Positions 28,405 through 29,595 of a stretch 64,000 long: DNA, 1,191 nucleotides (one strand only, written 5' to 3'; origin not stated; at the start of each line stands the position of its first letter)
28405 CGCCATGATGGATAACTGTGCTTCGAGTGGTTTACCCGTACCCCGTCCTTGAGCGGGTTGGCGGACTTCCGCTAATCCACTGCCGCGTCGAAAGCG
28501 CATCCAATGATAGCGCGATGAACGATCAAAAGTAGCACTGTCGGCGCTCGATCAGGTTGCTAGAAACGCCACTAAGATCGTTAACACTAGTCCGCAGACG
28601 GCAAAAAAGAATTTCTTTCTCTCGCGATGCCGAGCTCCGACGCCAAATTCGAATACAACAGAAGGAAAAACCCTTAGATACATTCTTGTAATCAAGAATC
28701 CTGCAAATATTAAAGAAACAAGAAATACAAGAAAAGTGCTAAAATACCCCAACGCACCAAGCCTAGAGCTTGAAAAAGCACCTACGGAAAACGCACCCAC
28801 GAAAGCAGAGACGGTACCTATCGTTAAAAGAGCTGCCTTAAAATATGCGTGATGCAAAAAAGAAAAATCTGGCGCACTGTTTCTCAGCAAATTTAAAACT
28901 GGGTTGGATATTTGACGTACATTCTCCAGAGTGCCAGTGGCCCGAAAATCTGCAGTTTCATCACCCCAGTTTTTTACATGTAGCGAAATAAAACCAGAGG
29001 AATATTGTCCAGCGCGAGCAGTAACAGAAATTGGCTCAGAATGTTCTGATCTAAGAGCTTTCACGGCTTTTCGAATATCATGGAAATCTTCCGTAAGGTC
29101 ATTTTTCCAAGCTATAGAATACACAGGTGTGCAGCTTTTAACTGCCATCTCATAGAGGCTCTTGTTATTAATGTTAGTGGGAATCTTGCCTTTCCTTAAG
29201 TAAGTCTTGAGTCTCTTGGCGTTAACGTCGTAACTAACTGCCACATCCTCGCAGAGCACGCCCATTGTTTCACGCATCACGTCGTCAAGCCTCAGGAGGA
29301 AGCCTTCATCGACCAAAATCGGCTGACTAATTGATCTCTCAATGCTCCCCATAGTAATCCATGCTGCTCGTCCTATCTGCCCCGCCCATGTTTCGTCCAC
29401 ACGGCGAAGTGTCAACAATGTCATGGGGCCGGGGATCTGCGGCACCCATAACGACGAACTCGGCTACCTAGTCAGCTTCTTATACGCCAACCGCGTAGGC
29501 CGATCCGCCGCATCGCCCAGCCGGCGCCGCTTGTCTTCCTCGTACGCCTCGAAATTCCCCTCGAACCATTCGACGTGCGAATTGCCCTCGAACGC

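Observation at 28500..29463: Single-gene low-GC island encoding an orphan membrane protein between an FKBP gene and ettA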

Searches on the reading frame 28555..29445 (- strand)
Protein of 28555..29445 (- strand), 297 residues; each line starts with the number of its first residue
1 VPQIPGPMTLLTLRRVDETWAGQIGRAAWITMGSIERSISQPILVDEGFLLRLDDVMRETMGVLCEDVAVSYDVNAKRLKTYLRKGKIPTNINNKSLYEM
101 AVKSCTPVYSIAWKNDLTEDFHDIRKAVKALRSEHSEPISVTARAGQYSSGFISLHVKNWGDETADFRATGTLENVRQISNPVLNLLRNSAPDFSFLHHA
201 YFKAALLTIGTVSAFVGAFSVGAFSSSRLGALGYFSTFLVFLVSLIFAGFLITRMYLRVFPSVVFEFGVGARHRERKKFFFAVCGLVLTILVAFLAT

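Call 4: search_protein_families(library=pfam, proteins=[window:28555-29445:-], max_evalue=1)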
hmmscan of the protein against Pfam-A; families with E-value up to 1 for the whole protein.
window:28555-29445:- (297 aa): 3 families
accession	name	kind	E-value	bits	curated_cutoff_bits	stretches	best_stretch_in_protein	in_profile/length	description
PF25290.1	CGLA_M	-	0.15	11.7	27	1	106-184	121-193/370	Lambda-carrageenase middle domain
PF04938.17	SIP1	-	0.16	12.2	27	1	99-137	50-88/215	Survival motor neuron (SMN) interacting protein 1 (SIP1)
PF09925.14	DUF2157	-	0.23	11.6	32.4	1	192-295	30-109/146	Predicted membrane protein (DUF2157)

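Call 5: search_protein_families(library=padloc, proteins=[window:28555-29445:-], max_evalue=10)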
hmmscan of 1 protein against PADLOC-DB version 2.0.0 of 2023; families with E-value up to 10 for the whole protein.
window:28555-29445:- (297 aa): 0 families

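Call 6: find_homologous_proteins(query=window:28555-29445:-, max_evalue=0.01)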
Query window:28555-29445:- (297 aa): 1 proteins with E <= 0.01 among 1527 candidates.
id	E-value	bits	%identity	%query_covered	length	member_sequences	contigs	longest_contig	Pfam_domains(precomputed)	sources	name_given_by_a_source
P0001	1.3e-170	584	100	90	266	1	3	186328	-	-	-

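Call 22: search_protein_representatives(protein=window:28555-29445:-)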
Query: 297 residues. Proteins with E-value up to 0.001 (for the whole library): 57; up to 1e-10: 18; up to 1e-30: 9. The best 57 are listed.
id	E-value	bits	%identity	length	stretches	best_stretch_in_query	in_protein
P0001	4.0e-171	584.1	100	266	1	32-297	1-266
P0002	2.7e-58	213.9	41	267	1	33-295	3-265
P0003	3.3e-53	197.2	41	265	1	33-293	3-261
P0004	3.8e-42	160.9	32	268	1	33-295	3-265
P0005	9.8e-41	156.3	32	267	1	33-293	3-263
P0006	7.7e-40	153.3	32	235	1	64-295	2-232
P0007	4.7e-39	150.8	32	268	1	33-294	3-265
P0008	2.8e-38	148.2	37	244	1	58-295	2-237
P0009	4.7e-32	127.8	38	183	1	32-209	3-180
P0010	6.9e-30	120.7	30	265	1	34-288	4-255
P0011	9.5e-21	90.7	25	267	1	34-292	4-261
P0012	1.4e-15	73.7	27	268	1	33-293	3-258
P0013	1.5e-14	70.4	27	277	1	34-296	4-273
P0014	7.4e-14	68.1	29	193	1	112-297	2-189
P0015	2.5e-12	63.1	27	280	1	36-287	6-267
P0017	1.9e-11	60.2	23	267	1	40-280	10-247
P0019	1.3e-10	57.5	23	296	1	41-288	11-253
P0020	1.7e-10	57.1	27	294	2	66-287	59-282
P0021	2.6e-10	56.5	23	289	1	37-293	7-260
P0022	3.8e-10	55.9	22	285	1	36-295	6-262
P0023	7.2e-10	55.0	25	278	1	38-290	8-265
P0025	9.9e-10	54.6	23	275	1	43-295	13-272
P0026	1.6e-09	53.9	26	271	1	41-292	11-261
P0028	6.5e-09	51.9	23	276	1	39-292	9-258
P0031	4.5e-08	49.1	23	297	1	39-293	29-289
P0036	1.1e-06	44.6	25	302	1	36-295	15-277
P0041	2.7e-06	43.3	21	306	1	92-287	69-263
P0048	2.3e-04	36.9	28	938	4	105-195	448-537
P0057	1.0e-03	34.9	24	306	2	131-291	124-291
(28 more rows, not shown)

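Call 23: find_encoding_contigs(protein=P0001, flank=6000, max_places=6)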
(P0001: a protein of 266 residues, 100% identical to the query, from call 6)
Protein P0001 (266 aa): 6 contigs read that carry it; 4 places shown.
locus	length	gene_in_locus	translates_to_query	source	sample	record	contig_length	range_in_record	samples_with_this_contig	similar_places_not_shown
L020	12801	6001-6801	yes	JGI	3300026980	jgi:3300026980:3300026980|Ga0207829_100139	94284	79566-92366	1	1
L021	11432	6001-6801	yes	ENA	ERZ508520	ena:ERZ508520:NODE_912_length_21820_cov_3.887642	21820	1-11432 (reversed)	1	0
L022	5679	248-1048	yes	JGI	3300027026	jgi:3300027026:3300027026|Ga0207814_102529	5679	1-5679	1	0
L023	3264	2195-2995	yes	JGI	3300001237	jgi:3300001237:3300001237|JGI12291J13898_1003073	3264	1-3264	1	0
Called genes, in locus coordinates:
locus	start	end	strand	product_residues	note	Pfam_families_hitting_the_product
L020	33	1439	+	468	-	PF08811:DUF1800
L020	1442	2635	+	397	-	PF07394:DUF1501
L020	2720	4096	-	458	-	PF04389:Peptidase_M28, PF01546:Peptidase_M20 (weak)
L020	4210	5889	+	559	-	PF00005:ABC_tran, PF02463:SMC_N (faint), PF13476:AAA_23 (faint), PF13555:AAA_29 (faint), PF01926:MMR_HSR1 (faint), PF13238:AAA_18 (faint), PF12848:ABC_tran_Xtn, PF00005:ABC_tran, +1 more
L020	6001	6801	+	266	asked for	-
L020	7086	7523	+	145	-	PF00254:FKBP_C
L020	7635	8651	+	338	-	PF04389:Peptidase_M28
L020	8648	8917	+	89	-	PF00708:Acylphosphatase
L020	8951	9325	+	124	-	-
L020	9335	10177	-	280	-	PF00532:Peripla_BP_1, PF13407:Peripla_BP_4, PF13377:Peripla_BP_3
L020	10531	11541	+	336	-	-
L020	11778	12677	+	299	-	-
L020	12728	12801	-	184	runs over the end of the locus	PF01292:Ni_hydr_CYTB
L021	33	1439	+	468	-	PF08811:DUF1800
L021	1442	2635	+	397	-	PF07394:DUF1501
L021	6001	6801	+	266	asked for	-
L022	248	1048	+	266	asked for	-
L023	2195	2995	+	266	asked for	-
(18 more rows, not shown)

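Call 27: search_protein_families(library=pfam, alignment_id=A1, max_evalue=0.01)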
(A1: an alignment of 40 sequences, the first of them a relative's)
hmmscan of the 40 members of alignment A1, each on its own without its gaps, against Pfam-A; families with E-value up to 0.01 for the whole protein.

A. member 1, P0001 (266 aa): 0 families

B. families by the number of members that match (of 40 scanned): 1 family
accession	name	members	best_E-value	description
PF18405.6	SLC25_like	1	0.0084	Mitochondrial SLC25 homolog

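Call 28: search_protein_families(library=phrogs, alignment_id=A1, max_evalue=0.01)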
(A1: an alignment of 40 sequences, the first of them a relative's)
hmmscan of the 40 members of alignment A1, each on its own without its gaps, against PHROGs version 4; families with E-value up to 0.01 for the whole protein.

A. member 1, P0001 (266 aa): 0 families

B. families by the number of members that match (of 40 scanned): 2 families
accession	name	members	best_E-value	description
phrog_11110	-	1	0.005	-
phrog_12514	-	1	0.0059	-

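Call 29: search_solved_structures(query=A1, max_evalue=1)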
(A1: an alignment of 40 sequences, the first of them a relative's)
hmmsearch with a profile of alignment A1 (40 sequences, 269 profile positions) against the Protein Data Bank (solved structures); distinct sequences matched with E-value up to 1: 4.
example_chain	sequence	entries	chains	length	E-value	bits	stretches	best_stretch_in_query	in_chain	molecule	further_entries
5w9a_A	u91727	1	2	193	0.41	13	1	33-107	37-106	Tripartite motif-containing protein 5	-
1y66_A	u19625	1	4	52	0.47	12.8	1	19-55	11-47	engrailed homeodomain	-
9llg_M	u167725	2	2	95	0.5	12.7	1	174-233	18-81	De novo designed negative allosteric GPCR exoframe modulator targeting TM5/6/7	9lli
1vpk_A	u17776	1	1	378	0.72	12.2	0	16-105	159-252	DNA polymerase III, beta subunit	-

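Call 30: find_homologous_proteins(query=A1, max_evalue=0.001)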
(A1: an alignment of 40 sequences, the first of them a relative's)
Query A1 (40 sequences) (266 aa, profile of the alignment): 2 proteins with E <= 0.001 among 8000 candidates.
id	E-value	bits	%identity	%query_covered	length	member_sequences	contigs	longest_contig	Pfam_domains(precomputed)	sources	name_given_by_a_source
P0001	1.4e-79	285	100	100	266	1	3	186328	-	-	-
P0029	1.2e-67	246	21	98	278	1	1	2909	-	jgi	jgi:hypothetical protein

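Call 34: predict_structure(alignment_id=A1)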
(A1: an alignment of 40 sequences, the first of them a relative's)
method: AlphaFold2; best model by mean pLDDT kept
length: 266 residues; sequences in the alignment: 40
mean_pLDDT: 96.1   pTM: 0.89
mean pLDDT of the five models: 96.1, 95.8, 95.8, 95.5, 94.8
residues with pLDDT >= 90: 264; 70-90: 2; 50-70: 0; < 50: 0
segments of 3 or more residues with pLDDT < 50: none
pLDDT, mean of each block of 10 residues (from residue 1): 96 98 97 95 97 96 97 98 98 98 98 95 96 97 96 98 96 94 94 95 94 94 95 97 96 96 95
secondary structure, 60 per line:
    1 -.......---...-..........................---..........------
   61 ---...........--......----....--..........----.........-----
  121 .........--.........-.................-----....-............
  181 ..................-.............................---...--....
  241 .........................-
elements in order: E2-8 E12-14 H16-41 H45-54 H64-74 E77-82 E87-90 H93-102 E107-115 E121-129 E132-140 H142-158 H164-167 H169-198 H200-228 E232-234 H237-265

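Call 38: list_cluster_members(proteins=[P0002, P0003, P0004, P0005, P0007, P0010, P0011, P0012, P0013, P0015])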
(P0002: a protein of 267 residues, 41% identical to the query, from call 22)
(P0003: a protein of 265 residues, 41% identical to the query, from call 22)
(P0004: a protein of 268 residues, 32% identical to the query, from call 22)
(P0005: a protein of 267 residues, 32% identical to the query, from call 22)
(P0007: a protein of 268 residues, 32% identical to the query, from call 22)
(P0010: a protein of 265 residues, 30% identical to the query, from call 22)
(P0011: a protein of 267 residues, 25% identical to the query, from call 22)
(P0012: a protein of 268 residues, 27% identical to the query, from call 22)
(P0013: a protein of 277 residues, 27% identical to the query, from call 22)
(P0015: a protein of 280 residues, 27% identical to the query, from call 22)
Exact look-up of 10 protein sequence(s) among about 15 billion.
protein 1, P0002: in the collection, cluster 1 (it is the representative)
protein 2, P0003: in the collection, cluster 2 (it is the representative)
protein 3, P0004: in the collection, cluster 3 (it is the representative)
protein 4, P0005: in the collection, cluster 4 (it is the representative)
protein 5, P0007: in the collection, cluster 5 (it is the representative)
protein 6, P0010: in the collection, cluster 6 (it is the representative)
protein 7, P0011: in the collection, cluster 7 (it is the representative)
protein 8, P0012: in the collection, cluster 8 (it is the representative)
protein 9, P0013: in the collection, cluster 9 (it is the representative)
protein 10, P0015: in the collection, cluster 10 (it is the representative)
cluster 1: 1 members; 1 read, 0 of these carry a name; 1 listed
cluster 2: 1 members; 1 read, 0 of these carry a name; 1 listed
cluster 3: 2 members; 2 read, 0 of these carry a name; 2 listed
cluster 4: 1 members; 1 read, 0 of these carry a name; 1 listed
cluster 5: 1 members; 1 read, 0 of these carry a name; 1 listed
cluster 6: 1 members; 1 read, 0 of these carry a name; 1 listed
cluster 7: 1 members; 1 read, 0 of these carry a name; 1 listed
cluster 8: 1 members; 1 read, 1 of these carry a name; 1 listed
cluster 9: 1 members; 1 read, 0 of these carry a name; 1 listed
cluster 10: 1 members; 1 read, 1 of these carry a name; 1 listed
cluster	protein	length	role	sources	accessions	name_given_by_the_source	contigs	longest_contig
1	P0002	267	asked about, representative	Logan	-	-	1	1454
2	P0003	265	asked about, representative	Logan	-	-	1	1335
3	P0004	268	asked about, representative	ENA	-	-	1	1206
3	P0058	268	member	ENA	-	-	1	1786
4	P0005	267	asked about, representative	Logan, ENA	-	-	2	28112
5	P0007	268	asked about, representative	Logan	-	-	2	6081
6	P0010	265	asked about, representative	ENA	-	-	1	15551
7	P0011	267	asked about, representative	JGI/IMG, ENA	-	-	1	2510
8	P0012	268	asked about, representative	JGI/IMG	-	hypothetical protein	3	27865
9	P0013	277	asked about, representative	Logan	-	-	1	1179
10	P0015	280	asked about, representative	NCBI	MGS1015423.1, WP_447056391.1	hypothetical protein [Allosphingosinicella humi]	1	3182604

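Call 39: fold_search(model_id=the predicted structure, library=pdb)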
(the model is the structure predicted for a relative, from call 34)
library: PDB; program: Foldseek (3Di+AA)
matches with E <= 10: 982; with E <= 0.001: 0
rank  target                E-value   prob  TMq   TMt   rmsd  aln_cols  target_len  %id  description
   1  8c7g_B                7.9e-02  0.16  0.15  0.11  18.6       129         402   12  Drosophila melanogaster Rab7 GEF complex Mon1-Ccz1-Bulli (released 2023-05-17)
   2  8jbe_B                7.9e-02  0.14  0.14  0.11  17.9       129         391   13  CryoEM Structure of metazoan Mon1-Ccz1-RMC1 complex (released 2024-05-08)
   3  7wju_B                1.3e-01  0.07  0.12  0.14  17.2       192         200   11  Cryo-EM structure of the AsCas12f1-sgRNAv1-dsDNA ternary complex (released 2023-01-18)
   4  9r2r_B                1.6e-01  0.08  0.13  0.20  12.3       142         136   15  De novo designed M7 protein fold (released 2025-05-14)
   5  9v86_A                2.2e-01  0.07  0.12  0.06  19.6       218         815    8  Cryo-EM structure of KICSTOR CCC complex (state 3) (released 2025-11-12)
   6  3ep4_A                2.8e-01  0.28  0.18  0.20   9.9       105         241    8  Human AdoMetDC E256Q mutant with no putrescine bound (released 2008-12-23)
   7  7ul6_A                2.8e-01  0.07  0.12  0.08  17.5       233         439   10  CryoEM structure of full-length dimeric ClbP (released 2022-09-28)
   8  9p1h_A                3.1e-01  0.23  0.17  0.18   9.7       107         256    6  100K human S-adenosylmethionine decarboxylase (released 2025-09-17)
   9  1yem_A                3.1e-01  0.11  0.12  0.18  11.3       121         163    8  Conserved hypothetical protein Pfu-838710-001 from Pyrococcus furiosus (released 2005-01-11)
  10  1tdg                  3.3e-01  0.08  0.12  0.12  12.6       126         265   14  Complex of S130G SHV-1 beta-lactamase with tazobactam (released 2004-11-23)
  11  3oph                  3.5e-01  0.08  0.12  0.12  12.8       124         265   15  ESBL R164S mutant of SHV-1 beta-lactamase (released 2011-07-13)
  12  2h0t                  3.7e-01  0.08  0.12  0.12  12.7       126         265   14  Crystal structure of the M69V E166A double mutant of SHV-1 b-lactamase complexed to clavulanic acid (released 2007-01-30)
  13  7k9u_A                3.7e-01  0.06  0.12  0.14  11.5       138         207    9  Cryptococcus neoformans Hsp90 nucleotide binding domain in complex with BUCMD00429 (released 2021-01-27)
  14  6cjp_A                3.7e-01  0.06  0.12  0.14  11.2       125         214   10  Candida albicans Hsp90 nucleotide binding domain in complex with radicicol (released 2019-01-30)
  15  9p1h_C                4.0e-01  0.20  0.17  0.18   9.7       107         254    6  100K human S-adenosylmethionine decarboxylase (released 2025-09-17)
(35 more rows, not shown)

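Call 40: find_encoding_contigs(protein=P0005, flank=8000, max_places=2)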
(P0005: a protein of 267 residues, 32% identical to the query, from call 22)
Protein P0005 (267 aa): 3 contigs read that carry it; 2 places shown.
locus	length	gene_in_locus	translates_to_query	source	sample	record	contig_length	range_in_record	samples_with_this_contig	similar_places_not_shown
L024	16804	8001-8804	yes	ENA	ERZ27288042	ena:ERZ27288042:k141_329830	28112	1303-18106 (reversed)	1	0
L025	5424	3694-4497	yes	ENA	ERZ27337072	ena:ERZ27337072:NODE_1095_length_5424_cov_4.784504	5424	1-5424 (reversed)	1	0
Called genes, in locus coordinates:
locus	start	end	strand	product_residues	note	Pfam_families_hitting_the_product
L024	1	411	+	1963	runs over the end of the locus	-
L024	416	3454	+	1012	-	PF13424:TPR_12 (weak), PF12770:CHAT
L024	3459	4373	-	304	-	-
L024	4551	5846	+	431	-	PF13356:Arm-DNA-bind_3, PF22022:Phage_int_M, PF00589:Phage_integrase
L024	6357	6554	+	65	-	PF12728:HTH_17 (faint)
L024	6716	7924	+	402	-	PF13481:AAA_25, PF06745:ATPase (weak)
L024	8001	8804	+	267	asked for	-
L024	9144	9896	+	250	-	-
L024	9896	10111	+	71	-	PF13384:HTH_23 (faint)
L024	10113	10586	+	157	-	-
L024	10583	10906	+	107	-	-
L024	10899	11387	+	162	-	-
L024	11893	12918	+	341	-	PF13406:SLT_2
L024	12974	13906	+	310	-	PF05036:SPOR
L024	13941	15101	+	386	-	PF00768:Peptidase_S11, PF02113:Peptidase_S13 (weak), PF13354:Beta-lactamase2, PF07943:PBP5_C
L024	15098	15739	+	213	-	PF13521:AAA_28 (weak), PF02223:Thymidylate_kin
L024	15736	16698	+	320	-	PF13177:DNA_pol3_delta2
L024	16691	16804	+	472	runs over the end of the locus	?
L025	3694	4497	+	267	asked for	-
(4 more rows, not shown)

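Call 41: find_encoding_contigs(protein=P0012, flank=8000, max_places=2)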
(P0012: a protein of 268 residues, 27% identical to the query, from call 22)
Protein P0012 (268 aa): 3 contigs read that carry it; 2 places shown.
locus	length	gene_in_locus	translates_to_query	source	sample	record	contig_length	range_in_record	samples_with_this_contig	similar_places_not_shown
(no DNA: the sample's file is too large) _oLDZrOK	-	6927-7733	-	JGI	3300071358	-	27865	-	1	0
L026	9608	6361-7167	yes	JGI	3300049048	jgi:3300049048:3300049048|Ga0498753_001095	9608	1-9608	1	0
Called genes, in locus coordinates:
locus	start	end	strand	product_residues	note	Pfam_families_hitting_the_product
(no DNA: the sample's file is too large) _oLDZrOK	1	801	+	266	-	?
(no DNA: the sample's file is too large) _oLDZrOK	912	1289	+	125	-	PF01288:HPPK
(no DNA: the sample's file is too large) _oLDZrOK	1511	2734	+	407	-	PF13356:Arm-DNA-bind_3, PF22022:Phage_int_M (faint), PF00589:Phage_integrase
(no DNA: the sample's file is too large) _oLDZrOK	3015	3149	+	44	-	-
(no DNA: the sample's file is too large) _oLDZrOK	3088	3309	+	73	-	-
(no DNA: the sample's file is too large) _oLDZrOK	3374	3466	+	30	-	-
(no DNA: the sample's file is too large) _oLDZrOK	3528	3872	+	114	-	PF00392:GntR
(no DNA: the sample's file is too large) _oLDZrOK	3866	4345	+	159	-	PF05443:ROS_MUCR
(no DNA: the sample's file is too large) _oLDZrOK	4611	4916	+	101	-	-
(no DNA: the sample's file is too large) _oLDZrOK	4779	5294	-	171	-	-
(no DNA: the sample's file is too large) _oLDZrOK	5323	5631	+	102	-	-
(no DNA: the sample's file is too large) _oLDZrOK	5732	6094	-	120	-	-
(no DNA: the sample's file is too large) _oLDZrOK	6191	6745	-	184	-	PF00239:Resolvase, PF02796:HTH_7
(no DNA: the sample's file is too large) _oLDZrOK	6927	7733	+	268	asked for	-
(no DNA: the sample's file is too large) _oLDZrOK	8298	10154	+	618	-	PF00239:Resolvase, PF07508:Recombinase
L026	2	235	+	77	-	?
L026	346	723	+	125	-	PF01288:HPPK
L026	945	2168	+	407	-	PF13356:Arm-DNA-bind_3, PF22022:Phage_int_M (faint), PF00589:Phage_integrase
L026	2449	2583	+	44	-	-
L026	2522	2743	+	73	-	-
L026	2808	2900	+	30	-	-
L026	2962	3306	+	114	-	PF00392:GntR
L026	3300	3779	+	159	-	PF05443:ROS_MUCR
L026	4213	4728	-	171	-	-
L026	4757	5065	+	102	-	-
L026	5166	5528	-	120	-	-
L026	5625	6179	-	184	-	PF00239:Resolvase, PF02796:HTH_7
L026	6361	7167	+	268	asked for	-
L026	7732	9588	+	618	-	PF00239:Resolvase, PF07508:Recombinase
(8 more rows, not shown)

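Call 42: find_encoding_contigs(protein=P0015, flank=8000, max_places=2)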
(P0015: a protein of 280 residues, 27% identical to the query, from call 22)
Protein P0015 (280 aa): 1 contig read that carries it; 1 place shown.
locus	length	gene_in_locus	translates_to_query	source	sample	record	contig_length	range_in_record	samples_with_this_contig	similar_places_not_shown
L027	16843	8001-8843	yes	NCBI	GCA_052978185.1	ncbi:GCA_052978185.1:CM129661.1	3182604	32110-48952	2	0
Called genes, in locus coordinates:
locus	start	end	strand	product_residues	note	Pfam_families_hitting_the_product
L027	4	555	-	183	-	-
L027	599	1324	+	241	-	PF00027:cNMP_binding, PF13545:HTH_Crp_2, PF00325:Crp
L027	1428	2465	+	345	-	PF07731:Cu-oxidase_2 (faint), PF07732:Cu-oxidase_3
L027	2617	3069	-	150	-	PF00127:Copper-bind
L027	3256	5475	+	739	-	PF00317:Ribonuc_red_lgN, PF02867:Ribonuc_red_lgC, PF12637:TSCPD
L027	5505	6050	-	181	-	PF01292:Ni_hydr_CYTB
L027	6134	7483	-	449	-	PF04055:Radical_SAM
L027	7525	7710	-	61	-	PF22022:Phage_int_M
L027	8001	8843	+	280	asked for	-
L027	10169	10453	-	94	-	-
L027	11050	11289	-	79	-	-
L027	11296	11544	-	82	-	-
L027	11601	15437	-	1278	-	-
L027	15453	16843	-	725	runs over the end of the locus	PF01551:Peptidase_M23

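Call 43: fold_search(model_id=the predicted structure, library=viral)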
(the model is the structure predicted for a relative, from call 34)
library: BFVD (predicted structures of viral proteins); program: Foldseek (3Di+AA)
matches with E <= 10: 496; with E <= 0.001: 0
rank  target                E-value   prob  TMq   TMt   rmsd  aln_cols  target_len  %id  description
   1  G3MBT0                4.3e-02  0.14  0.12  0.10  15.6       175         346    9  Gp214 [Bacillus phage G]
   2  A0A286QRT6            5.8e-02  0.44  0.15  0.24   7.5        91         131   14  DUF7204 domain-containing protein [Streptococcus phage P9853]
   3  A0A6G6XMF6            8.8e-02  0.08  0.10  0.11  20.6       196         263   12  (no name in the UniProt tables at hand)
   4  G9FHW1                1.2e-01  0.16  0.11  0.27   9.0        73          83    8  Uncharacterized protein [Rhodococcus phage RER2]
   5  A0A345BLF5            1.4e-01  0.13  0.12  0.17  10.8       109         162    9  Uncharacterized protein [Erwinia phage Wellington]
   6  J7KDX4                1.4e-01  0.10  0.13  0.17  10.7       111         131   12  Uncharacterized protein [Erwinia phage phiEaH2]
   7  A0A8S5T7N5            1.8e-01  0.16  0.17  0.20  16.0       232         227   13  GYF domain 2 [Myoviridae sp. cta6i12]
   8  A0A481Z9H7            1.8e-01  0.08  0.12  0.16  15.8       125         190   17  Uncharacterized protein [Pithovirus LCPAC304]
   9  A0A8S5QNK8            2.2e-01  0.11  0.14  0.06  14.4       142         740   13  BACON domain-containing protein [Siphoviridae sp. cttOT32]
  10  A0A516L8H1            2.3e-01  0.15  0.12  0.28   7.5        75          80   13  (no name in the UniProt tables at hand)
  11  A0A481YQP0            2.4e-01  0.18  0.17  0.04   9.5       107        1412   11  Early transcription factor large subunit-like protein [Pithovirus LCDPAC01]
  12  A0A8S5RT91            2.6e-01  0.08  0.12  0.22  12.1       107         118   13  Uncharacterized protein [Caudovirales sp. gcode 4]
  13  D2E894                2.6e-01  0.08  0.11  0.17  12.3       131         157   11  (no name in the UniProt tables at hand)
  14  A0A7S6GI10            2.7e-01  0.11  0.10  0.24  12.4        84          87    8  (no name in the UniProt tables at hand)
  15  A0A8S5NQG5            3.1e-01  0.14  0.15  0.11   9.3       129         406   11  Uncharacterized protein [Myoviridae sp. ctj3P51]
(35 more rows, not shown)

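Call 45: find_encoding_contigs(protein=P0010, flank=8000, max_places=2)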
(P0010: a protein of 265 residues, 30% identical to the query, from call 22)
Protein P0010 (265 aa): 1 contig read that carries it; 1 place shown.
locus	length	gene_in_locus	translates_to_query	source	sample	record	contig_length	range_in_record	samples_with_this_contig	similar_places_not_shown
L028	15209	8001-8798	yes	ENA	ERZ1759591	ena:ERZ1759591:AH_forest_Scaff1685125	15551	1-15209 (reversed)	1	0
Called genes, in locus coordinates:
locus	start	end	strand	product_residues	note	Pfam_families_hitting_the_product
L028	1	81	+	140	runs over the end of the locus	?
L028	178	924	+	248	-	PF00486:Trans_reg_C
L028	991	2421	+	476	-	PF00083:Sugar_tr, PF07690:MFS_1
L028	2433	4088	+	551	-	PF00920:ILVD_EDD_N, PF24877:ILV_EDD_C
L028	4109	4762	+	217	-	-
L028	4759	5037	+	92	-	PF04266:ASCH (faint)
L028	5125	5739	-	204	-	PF13441:Gly-zipper_YMGG (weak), PF05433:Rick_17kDa_Anti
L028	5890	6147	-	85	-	PF04226:Transgly_assoc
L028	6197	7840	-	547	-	PF01946:Thi4 (faint), PF00890:FAD_binding_2 (weak), PF01134:GIDA, PF01266:DAO, PF07992:Pyr_redox_2 (weak), PF12831:FAD_oxidored, PF13450:NAD_binding_8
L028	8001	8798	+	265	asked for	-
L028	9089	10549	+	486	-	PF06609:TRI12 (weak), PF00083:Sugar_tr, PF07690:MFS_1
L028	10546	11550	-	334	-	PF23023:Anti-Pycsar_Apyc1, PF00753:Lactamase_B, PF12706:Lactamase_B_2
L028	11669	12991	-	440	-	PF24575:TPR_Slam, PF13432:TPR_16 (weak), PF14559:TPR_19 (weak), PF04575:SlipAM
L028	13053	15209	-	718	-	?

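Call 46: find_encoding_contigs(protein=P0007, flank=8000, max_places=2)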
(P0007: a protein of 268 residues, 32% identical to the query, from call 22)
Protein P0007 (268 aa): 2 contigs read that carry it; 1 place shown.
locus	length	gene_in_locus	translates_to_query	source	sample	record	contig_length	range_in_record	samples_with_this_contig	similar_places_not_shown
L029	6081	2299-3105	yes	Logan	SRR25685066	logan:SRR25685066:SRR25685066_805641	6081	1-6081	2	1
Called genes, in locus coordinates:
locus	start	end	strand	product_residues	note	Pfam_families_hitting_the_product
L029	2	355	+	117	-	?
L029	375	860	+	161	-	-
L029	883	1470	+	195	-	-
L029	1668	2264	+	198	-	PF00239:Resolvase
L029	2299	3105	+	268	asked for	-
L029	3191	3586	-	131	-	PF22522:DUF6998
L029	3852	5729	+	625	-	PF05729:NACHT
